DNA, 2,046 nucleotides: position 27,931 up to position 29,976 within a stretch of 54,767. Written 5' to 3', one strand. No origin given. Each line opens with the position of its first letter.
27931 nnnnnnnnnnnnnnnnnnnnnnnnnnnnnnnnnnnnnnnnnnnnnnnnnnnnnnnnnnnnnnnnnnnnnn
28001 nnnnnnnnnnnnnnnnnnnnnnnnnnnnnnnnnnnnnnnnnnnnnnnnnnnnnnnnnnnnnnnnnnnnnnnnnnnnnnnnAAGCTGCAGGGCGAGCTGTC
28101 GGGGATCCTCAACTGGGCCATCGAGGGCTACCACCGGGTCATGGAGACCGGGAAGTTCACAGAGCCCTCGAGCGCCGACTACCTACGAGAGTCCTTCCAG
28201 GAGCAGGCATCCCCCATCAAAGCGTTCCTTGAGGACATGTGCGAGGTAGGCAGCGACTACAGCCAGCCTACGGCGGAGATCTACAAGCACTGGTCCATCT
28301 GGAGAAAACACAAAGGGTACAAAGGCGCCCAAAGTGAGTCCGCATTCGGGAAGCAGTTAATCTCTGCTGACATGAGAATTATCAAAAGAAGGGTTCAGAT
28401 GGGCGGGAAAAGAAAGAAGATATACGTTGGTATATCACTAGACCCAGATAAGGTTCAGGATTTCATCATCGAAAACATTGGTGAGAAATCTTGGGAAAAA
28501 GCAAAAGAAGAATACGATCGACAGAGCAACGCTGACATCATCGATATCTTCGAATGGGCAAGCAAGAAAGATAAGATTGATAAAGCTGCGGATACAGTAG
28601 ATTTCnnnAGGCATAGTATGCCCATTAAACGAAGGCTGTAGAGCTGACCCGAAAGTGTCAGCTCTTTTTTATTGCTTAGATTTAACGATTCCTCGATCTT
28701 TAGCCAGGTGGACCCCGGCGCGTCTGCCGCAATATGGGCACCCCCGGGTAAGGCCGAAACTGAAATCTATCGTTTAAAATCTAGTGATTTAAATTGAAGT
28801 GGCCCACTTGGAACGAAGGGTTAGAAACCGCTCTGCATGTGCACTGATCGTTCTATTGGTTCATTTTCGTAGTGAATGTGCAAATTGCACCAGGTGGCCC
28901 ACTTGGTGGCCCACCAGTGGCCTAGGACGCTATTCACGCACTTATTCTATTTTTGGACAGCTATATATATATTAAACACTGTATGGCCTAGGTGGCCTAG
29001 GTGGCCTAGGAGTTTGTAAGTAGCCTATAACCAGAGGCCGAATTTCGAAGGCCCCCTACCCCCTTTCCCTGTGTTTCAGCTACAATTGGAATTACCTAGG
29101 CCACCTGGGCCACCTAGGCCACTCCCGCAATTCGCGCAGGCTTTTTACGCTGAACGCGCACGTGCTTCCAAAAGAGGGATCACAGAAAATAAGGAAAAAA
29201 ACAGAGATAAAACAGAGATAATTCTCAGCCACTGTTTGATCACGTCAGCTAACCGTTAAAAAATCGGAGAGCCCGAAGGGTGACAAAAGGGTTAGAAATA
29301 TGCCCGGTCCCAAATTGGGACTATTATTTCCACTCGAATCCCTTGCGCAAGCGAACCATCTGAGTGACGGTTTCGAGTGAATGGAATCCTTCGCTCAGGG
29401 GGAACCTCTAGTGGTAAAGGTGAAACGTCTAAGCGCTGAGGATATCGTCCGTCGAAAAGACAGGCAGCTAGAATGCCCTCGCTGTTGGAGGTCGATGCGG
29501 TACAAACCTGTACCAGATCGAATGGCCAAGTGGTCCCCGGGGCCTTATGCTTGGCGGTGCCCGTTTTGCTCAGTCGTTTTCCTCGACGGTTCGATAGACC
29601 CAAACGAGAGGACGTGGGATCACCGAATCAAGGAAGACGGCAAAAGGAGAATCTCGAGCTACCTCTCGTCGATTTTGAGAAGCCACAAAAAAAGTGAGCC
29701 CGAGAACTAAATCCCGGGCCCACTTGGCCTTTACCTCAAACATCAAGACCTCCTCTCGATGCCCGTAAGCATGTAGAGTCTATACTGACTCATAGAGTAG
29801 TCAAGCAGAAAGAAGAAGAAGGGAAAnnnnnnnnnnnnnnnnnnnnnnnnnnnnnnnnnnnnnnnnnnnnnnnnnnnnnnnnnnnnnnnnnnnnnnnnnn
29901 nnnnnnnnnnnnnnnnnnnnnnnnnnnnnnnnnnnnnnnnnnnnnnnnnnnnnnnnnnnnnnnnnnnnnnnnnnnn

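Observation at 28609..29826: A 1.2-kb largely non-coding region with an iteron field, inverted iteron triplets and a (TA)n stretch: candidate origin of replication or master regulatory hub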

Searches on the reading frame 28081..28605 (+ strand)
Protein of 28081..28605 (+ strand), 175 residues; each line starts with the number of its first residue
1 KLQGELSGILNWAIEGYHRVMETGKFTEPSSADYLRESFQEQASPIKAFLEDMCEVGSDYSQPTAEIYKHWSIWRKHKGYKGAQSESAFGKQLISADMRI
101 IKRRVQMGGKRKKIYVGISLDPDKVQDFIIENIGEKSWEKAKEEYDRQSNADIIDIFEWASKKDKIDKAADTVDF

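Call 68: search_solved_structures(query=A1, max_evalue=10, show_alignments=2)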
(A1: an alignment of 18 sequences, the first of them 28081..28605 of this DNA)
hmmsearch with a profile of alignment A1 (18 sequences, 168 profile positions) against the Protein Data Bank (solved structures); distinct sequences matched with E-value up to 10: 4.
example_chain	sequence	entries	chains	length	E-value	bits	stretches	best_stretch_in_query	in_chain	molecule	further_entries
1dp7_P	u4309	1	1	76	0.018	18.3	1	60-120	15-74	MHC CLASS II TRANSCRIPTION FACTOR HRFX1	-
2ew1_A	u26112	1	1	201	0.91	12.7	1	116-155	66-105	Ras-related protein Rab-30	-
3h0l_C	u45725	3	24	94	1.4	12.1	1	32-62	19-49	Glutamyl-tRNA(Gln) amidotransferase subunit C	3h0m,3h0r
7k1a_A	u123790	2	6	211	1.8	11.8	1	48-73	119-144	HTH-type transcriptional regulator TtgR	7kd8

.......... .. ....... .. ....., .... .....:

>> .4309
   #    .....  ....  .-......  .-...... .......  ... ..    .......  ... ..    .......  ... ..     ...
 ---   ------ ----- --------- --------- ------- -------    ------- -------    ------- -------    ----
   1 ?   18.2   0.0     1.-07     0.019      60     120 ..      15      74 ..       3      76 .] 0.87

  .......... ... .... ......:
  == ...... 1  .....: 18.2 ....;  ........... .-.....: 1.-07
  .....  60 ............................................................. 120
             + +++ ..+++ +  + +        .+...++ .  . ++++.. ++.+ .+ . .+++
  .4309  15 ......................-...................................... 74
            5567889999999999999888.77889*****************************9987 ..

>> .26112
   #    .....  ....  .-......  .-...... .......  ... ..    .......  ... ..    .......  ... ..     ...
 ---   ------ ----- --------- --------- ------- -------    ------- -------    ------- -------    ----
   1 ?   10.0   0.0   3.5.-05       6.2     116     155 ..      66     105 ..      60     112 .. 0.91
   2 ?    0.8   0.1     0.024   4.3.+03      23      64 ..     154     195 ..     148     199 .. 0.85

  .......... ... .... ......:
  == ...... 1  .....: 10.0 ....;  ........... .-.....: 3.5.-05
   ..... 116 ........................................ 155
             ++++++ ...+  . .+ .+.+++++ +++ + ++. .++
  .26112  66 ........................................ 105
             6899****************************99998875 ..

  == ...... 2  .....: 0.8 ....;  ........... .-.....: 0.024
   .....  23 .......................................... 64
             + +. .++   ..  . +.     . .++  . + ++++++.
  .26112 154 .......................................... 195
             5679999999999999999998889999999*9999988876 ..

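Call 74: predict_structure(alignment_id=A1)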
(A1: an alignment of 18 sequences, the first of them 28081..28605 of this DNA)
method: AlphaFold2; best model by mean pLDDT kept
length: 175 residues; sequences in the alignment: 18
mean_pLDDT: 72.0   pTM: 0.58
mean pLDDT of the five models: 72.0, 71.5, 71.2, 71.2, 70.4
residues with pLDDT >= 90: 25; 70-90: 87; 50-70: 40; < 50: 23
segments of 3 or more residues with pLDDT < 50: 1-3, 37-42, 150-160, 173-175
pLDDT, mean of each block of 10 residues (from residue 1): 56 70 66 52 73 88 90 85 79 83 85 91 81 74 69 39 55 45
secondary structure, 60 per line:
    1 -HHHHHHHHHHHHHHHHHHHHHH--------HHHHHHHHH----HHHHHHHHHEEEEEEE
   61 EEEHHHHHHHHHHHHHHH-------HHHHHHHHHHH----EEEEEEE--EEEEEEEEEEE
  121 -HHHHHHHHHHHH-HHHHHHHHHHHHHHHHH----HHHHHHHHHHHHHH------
elements in order: H2-23 H32-40 H45-53 E54-63 H64-78 H86-96 E101-107 E110-120 H122-133 H135-151 H156-169

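Call 77: fold_search(model_id=the predicted structure, library=pdb)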
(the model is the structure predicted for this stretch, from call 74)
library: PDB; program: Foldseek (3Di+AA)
matches with E <= 10: 686; with E <= 0.001: 2
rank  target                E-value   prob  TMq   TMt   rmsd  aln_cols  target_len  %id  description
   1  1dp7_P                3.7e-04  1.00  0.38  0.79   2.2        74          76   24  COCRYSTAL STRUCTURE OF RFX-DBD IN COMPLEX WITH ITS COGNATE X-BOX BINDING SITE (released 2000-03-06)
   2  8zjr_M                5.6e-04  1.00  0.38  0.74   3.5        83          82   23  Structure of nucleosome-bound RFX5 complex (released 2025-08-13)
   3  1ka8_A                2.5e-02  0.99  0.33  0.52   4.8       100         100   15  Crystal Structure of the Phage P4 Origin-Binding Domain (released 2002-04-17)
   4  5zi8_B                2.6e-02  0.93  0.27  0.42  14.9       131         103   15  Crystal structure of the PadR-family transcriptional regulator Rv3488 of Mycobacterium tuberculosis H37Rv in complex w (released 2018-10-17)
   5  5zhc_A                3.8e-02  0.87  0.27  0.40  12.5       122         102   16  Crystal structure of the PadR-family transcriptional regulator Rv3488 of Mycobacterium tuberculosis H37Rv (released 2018-10-17)
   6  7wh4_A                5.6e-02  0.80  0.26  0.39  12.4       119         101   15  Crystal structure of the PadR-family transcriptional regulator Rv3488 of Mycobacterium tuberculosis H37Rv in complex w (released 2022-02-09)
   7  6abt_A                6.0e-02  0.77  0.24  0.35   8.0        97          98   13  Crystal structure of transcription factor from Listeria monocytogenes (released 2019-06-05)
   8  9h88_A                6.0e-02  0.66  0.24  0.34  16.6       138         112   16  Crystal structure of LmrR variant V15aY-RNYW with Val15 replaced by 3-aminotyrosine and evolved as Friedel-Crafts alky (released 2025-04-30)
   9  7tjh_I                7.1e-02  0.77  0.28  0.15   9.8       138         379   12  S. cerevisiae ORC bound to 84 bp ARS1 DNA and Cdc6 (state 1) with flexible Orc6 N-terminal domain (released 2022-10-05)
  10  6abq_A                7.6e-02  0.63  0.24  0.34  14.1       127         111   14  Crystal structure of transcription factor from Listeria monocytogenes (released 2019-06-05)
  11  5zi8_A                8.0e-02  0.75  0.27  0.40  10.5       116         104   15  Crystal structure of the PadR-family transcriptional regulator Rv3488 of Mycobacterium tuberculosis H37Rv in complex w (released 2018-10-17)
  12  3r0a_A                8.5e-02  0.66  0.26  0.34  18.9       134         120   11  Possible transcriptional regulator from Methanosarcina mazei Go1 (gi 21227196) (released 2011-03-23)
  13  5x11_A                9.6e-02  0.51  0.25  0.25  17.8       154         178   16  Crystal structure of Bacillus subtilis PadR in complex with operator DNA (released 2017-11-22)
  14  9h9z_A                1.0e-01  0.69  0.25  0.35  16.4       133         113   15  Crystal structure of Cu(II)-bound LmrR_V15Bpy (released 2025-03-05)
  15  8qdh_B                1.0e-01  0.63  0.25  0.35  16.0       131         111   15  Engineered LmrR carrying a cyclic boronate ester formed between Tris and p-boronophenylalanine at position 89 (released 2024-05-01)
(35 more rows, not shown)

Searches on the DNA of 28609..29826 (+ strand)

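Call 10: search_dna_similar(query=window:28609-29826:+, collection=phages, mode=distant)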
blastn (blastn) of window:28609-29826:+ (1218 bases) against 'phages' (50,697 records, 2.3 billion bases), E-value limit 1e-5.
No match.
